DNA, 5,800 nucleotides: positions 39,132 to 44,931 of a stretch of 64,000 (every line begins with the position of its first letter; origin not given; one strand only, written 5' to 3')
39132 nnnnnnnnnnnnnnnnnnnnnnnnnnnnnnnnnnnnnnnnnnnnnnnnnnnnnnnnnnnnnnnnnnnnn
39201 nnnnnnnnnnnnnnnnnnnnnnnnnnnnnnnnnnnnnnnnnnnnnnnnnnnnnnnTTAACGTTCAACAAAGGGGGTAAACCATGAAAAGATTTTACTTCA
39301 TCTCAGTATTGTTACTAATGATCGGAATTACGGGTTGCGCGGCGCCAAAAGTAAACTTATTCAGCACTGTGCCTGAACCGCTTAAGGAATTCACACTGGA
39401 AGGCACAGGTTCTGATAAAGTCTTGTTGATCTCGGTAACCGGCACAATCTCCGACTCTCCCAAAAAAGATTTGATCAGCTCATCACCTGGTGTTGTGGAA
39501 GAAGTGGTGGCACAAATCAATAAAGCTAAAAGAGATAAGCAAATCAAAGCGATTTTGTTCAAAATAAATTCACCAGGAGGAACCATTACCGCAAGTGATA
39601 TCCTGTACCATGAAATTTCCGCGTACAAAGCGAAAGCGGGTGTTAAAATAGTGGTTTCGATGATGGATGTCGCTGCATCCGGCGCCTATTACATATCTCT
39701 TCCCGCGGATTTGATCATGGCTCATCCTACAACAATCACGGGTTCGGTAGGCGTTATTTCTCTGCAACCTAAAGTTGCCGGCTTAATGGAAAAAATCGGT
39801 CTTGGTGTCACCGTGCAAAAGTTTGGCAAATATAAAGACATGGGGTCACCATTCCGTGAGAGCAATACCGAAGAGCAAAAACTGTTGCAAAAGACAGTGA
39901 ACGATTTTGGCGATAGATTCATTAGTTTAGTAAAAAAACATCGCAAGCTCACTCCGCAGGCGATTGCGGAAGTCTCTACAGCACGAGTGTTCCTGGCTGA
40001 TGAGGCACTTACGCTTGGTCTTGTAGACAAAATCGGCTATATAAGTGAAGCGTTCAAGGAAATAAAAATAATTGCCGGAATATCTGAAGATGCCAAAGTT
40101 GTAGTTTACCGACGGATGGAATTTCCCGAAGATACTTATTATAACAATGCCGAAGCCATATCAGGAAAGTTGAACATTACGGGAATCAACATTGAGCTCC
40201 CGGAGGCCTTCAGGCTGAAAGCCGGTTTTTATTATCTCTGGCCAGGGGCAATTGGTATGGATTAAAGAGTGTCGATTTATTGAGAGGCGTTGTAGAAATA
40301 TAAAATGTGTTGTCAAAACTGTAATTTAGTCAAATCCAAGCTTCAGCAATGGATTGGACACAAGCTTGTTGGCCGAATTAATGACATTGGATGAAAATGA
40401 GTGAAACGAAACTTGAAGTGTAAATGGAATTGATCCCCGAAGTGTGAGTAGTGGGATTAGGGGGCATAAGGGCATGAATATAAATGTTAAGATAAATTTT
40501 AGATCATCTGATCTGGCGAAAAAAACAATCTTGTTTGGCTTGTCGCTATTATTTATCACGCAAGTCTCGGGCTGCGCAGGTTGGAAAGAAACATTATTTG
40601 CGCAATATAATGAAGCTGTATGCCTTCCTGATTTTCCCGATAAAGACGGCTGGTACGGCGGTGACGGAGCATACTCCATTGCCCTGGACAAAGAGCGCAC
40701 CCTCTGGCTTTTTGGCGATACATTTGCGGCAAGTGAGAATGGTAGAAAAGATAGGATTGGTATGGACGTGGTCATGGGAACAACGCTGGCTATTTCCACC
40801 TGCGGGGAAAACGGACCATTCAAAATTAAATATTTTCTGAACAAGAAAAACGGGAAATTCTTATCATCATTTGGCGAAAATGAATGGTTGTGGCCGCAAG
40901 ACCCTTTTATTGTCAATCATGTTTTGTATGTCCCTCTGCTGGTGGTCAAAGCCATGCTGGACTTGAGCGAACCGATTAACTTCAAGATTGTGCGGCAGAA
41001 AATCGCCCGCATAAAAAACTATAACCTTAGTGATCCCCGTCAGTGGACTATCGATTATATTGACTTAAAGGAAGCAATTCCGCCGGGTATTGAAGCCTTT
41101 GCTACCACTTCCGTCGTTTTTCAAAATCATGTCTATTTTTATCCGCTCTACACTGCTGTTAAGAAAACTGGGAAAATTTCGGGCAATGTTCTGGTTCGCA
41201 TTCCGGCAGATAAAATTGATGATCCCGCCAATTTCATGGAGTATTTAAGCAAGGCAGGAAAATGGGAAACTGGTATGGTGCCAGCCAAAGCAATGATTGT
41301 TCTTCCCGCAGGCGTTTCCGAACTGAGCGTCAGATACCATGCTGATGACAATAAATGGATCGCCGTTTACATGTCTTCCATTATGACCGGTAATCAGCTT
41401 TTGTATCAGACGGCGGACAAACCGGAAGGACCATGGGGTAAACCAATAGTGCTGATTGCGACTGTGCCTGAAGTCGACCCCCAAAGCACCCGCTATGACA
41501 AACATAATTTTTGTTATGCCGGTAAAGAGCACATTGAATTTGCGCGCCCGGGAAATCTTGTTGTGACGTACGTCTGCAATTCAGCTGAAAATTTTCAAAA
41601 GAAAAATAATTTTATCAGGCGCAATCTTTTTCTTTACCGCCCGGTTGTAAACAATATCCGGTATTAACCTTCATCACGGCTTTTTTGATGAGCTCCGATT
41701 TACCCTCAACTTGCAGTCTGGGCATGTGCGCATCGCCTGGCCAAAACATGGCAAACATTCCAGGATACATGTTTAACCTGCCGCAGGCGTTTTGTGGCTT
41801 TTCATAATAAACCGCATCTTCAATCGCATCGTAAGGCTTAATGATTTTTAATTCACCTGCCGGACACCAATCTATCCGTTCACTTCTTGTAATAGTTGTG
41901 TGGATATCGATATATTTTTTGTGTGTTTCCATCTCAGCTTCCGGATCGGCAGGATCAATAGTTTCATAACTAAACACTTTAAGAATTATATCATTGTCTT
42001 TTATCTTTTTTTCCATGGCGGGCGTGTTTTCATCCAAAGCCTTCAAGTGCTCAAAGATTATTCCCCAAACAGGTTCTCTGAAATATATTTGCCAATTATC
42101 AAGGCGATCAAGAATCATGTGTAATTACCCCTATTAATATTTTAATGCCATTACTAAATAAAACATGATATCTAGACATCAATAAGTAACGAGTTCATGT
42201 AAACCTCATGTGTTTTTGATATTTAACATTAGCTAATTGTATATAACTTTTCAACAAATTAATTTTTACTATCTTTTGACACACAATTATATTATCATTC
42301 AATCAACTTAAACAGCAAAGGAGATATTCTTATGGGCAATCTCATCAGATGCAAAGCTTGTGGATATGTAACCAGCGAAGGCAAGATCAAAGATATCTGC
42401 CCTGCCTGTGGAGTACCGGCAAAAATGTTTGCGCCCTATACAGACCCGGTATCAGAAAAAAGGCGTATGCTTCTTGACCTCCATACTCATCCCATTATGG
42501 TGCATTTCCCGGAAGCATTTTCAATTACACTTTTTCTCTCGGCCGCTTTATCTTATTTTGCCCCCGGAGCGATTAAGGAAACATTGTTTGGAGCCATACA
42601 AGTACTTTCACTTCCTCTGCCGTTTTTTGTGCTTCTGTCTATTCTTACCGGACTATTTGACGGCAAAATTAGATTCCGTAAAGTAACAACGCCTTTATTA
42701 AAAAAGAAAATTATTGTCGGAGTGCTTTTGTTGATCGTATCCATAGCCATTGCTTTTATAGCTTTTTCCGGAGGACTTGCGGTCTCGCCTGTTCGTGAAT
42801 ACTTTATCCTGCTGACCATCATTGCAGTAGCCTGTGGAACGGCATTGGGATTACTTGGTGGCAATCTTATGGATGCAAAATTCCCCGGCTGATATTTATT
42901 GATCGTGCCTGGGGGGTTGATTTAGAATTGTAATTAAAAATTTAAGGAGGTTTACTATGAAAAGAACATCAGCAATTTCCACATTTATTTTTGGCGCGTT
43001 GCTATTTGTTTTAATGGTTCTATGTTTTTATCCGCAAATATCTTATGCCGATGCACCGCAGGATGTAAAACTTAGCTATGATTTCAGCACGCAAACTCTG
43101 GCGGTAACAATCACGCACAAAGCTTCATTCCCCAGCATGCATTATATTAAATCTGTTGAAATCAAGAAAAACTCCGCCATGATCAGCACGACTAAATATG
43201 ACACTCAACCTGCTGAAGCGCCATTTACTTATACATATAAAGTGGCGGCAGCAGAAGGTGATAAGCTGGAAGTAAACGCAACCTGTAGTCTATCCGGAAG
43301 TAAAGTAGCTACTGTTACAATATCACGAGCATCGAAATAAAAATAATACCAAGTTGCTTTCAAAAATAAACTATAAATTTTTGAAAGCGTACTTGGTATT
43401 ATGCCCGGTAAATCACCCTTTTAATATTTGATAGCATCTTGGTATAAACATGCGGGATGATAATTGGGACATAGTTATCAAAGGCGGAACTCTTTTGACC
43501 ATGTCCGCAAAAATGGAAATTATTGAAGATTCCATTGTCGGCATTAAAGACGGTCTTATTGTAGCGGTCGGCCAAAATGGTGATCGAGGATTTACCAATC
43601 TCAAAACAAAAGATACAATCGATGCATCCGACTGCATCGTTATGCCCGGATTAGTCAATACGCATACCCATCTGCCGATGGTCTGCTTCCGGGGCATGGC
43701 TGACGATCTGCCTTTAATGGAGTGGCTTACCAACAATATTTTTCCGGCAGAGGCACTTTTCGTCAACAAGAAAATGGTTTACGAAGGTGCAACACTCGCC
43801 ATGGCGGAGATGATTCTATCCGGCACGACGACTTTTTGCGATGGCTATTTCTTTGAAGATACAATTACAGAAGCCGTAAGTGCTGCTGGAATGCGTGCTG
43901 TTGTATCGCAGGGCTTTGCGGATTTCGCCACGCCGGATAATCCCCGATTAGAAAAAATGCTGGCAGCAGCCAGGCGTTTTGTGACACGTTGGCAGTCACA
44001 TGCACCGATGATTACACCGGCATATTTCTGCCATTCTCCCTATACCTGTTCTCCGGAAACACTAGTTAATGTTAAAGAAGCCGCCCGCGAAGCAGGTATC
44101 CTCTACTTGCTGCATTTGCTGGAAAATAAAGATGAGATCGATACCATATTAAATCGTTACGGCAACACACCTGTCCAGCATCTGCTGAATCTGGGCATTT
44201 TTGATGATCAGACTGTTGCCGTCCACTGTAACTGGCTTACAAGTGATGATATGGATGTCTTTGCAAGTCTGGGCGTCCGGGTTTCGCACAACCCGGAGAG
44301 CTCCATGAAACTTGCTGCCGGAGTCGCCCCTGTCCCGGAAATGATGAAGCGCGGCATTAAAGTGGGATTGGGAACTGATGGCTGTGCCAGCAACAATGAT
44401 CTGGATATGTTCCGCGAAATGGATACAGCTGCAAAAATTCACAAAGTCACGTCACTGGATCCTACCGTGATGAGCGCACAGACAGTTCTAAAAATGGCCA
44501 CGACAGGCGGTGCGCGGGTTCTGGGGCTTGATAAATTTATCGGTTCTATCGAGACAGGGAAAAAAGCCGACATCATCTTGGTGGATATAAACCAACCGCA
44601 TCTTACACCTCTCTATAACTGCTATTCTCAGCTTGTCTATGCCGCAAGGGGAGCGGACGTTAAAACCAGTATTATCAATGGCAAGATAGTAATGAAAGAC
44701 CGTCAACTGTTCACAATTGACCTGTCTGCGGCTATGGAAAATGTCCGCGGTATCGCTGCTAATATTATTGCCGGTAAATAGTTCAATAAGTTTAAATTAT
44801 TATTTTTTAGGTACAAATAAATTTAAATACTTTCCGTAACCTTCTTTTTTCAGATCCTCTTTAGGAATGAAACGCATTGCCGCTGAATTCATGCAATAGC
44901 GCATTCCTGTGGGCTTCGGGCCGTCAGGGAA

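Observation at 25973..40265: FAS/PKS-like lipid gene cluster with three radical SAM enzymes and no KR/ER/AT: product not deducible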

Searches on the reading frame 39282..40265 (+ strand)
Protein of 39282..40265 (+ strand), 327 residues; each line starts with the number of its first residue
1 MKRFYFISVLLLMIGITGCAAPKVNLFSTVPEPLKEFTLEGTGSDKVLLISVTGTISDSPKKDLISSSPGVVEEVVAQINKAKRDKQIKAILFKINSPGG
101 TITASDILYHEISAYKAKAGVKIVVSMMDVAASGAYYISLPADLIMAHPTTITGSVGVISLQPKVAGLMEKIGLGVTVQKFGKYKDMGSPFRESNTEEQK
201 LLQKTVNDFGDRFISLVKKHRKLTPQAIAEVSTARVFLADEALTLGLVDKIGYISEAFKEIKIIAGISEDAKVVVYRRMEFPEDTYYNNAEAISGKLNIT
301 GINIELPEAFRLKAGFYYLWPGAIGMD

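Call 4: search_protein_families(library=pfam, proteins=[window:39282-40265:+], max_evalue=0.01)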
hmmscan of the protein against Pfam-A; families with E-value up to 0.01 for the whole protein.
window:39282-40265:+ (327 aa): 4 families
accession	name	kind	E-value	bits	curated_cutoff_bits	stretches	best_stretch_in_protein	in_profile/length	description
PF01343.23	Peptidase_S49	-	3.7e-41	141.1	24.9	1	117-265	3-151/154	Peptidase family S49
PF00574.28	CLP_protease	-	2.3e-08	34.6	20.2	1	71-139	29-93/182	Clp protease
PF25145.1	NfeD1b_N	-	1.2e-07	31.9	40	1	79-166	23-105/189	NfeD1b, N-terminal domain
PF01972.22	SDH_protease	-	0.0014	18.1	31.3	1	73-157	79-156/286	ClpP-like SDH-type serine proteinase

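Call 6: search_protein_families(library=ncbifam, proteins=[window:39282-40265:+], max_evalue=0.001)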
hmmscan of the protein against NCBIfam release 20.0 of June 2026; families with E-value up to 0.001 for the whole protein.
window:39282-40265:+ (327 aa): 7 families
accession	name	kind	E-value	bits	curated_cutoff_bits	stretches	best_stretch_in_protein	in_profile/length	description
TIGR00706.1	SppA_dom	equivalog_domain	2.1e-54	184.3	155.45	1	50-265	5-207/208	signal peptide peptidase SppA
TIGR00705.1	SppA_67K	equivalog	1.3e-51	175.7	311.45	1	44-289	310-549/590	signal peptide peptidase SppA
NF008195.0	PRK10949.1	equivalog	7.9e-40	136.6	746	1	44-267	325-542/618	signal peptide peptidase SppA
NF008745.0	PRK11778.1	equivalog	8.5e-22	77.7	259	1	72-262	117-305/345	protease SohB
NF045542.1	Clp_rel_HeadMat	equivalog_domain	3.4e-06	27.1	120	1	74-149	21-91/165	head maturation protease, ClpP-related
NF009205.0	PRK12553.1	subfamily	2e-05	24.3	228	1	73-140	52-115/211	ATP-dependent Clp protease proteolytic subunit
NF001368.0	PRK00277.1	subfamily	0.00048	20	249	0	72-118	46-92/203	ATP-dependent Clp protease proteolytic subunit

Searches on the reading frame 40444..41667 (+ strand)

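Call 4: search_protein_families(library=pfam, proteins=[window:40444-41667:+], max_evalue=0.01)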
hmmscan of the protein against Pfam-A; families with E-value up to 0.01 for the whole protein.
window:40444-41667:+ (407 aa): 2 families
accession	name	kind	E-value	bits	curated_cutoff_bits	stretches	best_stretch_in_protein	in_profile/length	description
PF13810.12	DUF4185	-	2e-17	63.8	39.5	1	82-341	22-276/309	Domain of unknown function (DUF4185)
PF16396.11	DUF5005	-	0.0001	21.7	29.6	0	311-384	343-414/443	Domain of unknown function (DUF5005)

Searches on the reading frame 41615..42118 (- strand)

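Call 35: search_protein_families(library=pfam, proteins=[window:41615-42118:-], max_evalue=0.001)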
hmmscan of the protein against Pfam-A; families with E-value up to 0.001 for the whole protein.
window:41615-42118:- (167 aa): 1 family
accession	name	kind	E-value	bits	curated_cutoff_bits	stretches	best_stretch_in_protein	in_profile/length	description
PF04074.18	DUF386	-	1.9e-31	109.5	26.5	1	1-152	1-145/145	YhcH/YjgK/YiaL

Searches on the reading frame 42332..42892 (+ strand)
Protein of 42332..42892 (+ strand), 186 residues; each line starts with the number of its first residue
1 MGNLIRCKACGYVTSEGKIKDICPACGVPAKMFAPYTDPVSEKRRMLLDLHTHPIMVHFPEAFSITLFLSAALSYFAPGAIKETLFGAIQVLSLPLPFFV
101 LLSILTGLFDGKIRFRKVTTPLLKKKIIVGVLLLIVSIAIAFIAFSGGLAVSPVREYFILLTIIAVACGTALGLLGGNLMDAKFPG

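Call 35: search_protein_families(library=pfam, proteins=[window:42332-42892:+], max_evalue=0.001)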
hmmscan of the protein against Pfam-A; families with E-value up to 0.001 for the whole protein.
window:42332-42892:+ (186 aa): 1 family
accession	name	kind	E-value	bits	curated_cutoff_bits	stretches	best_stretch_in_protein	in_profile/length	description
PF21349.2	RUBY_RBDX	-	1.7e-07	31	26.5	1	6-33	2-29/30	Rubrerythrin, rubredoxin-like domain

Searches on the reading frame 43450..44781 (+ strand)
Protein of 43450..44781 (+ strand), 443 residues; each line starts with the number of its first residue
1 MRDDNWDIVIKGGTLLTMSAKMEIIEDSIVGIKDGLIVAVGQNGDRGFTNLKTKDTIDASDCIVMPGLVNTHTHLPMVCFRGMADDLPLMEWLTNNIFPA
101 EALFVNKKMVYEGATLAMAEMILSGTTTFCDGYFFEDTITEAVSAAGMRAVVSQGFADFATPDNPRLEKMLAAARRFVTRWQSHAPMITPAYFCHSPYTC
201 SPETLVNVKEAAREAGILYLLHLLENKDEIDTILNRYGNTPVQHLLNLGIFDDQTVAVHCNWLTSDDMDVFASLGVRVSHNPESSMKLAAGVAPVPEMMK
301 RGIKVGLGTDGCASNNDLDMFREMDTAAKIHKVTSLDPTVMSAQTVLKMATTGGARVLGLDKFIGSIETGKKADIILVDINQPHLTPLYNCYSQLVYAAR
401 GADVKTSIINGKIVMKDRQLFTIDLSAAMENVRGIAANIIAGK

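Call 35: search_protein_families(library=pfam, proteins=[window:43450-44781:+], max_evalue=0.001)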
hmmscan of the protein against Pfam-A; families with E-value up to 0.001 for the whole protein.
window:43450-44781:+ (443 aa): 2 families
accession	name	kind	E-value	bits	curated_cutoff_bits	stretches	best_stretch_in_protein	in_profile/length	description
PF01979.26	Amidohydro_1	-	1.6e-72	245.1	25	1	63-414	1-345/345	Amidohydrolase family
PF07969.17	Amidohydro_3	-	1.4e-24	87.9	29.7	1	190-414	250-471/472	Amidohydrolase family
